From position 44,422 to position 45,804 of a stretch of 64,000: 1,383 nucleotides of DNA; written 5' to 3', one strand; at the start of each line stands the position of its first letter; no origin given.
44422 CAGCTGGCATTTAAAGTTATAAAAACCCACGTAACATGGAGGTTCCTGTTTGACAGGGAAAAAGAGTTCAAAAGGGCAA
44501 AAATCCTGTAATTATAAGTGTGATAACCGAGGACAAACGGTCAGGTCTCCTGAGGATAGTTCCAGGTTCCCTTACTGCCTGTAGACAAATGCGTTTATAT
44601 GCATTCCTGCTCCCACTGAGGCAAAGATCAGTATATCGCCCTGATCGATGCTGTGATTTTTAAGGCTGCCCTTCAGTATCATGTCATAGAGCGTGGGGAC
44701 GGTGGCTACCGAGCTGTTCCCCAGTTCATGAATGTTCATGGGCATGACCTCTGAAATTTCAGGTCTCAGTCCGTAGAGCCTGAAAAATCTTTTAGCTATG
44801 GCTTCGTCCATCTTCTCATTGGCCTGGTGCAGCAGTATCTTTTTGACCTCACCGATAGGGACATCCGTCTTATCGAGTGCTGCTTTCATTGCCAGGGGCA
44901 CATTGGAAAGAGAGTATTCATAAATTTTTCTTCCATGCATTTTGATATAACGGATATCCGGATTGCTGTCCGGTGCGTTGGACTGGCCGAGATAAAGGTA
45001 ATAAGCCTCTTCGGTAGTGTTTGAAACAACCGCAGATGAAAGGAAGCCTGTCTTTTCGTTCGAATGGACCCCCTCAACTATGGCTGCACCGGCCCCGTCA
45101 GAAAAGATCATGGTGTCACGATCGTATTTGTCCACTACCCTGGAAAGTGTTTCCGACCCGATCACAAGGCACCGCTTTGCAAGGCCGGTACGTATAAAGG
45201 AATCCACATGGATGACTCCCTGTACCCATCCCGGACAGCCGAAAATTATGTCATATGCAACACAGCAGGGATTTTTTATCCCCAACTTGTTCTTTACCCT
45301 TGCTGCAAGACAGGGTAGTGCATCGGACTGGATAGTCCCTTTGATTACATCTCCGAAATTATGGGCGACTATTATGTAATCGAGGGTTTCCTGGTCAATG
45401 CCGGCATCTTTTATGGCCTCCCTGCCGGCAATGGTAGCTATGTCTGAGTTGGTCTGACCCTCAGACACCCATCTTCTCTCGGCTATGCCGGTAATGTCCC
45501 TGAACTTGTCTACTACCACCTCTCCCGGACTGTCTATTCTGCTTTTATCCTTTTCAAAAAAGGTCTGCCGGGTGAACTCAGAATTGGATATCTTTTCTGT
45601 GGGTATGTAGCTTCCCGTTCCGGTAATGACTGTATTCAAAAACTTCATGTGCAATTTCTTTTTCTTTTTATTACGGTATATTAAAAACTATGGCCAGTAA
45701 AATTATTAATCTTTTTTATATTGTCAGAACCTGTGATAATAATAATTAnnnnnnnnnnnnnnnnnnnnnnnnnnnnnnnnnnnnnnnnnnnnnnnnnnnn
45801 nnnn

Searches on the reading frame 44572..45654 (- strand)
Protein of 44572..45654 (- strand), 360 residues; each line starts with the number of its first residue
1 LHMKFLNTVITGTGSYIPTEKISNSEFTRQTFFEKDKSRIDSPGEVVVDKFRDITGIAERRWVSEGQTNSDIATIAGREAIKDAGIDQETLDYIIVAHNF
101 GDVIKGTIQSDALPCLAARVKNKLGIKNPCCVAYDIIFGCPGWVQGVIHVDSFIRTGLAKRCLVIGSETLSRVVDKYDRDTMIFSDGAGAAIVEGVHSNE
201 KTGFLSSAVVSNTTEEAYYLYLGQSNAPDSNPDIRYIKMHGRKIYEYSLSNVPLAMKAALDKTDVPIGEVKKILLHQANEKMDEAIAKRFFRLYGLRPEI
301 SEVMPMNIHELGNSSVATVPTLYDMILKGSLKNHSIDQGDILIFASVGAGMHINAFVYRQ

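Call 72: search_protein_families(library=pfam, proteins=[window:44572-45654:-], max_evalue=0.00001)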
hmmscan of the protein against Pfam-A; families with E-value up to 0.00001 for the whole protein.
window:44572-45654:- (360 aa): 3 families
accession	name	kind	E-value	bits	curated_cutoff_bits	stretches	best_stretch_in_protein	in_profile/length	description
PF08545.16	ACP_syn_III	-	3e-18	65.9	24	1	134-211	1-78/80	3-Oxoacyl-[acyl-carrier-protein (ACP)] synthase III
PF08541.16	ACP_syn_III_C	-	7.2e-11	42.5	26.6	1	260-359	1-89/90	3-Oxoacyl-[acyl-carrier-protein (ACP)] synthase III C terminal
PF00108.29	Thiolase_N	-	4.6e-08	33.2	26.4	0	63-181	17-126/260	Thiolase, N-terminal domain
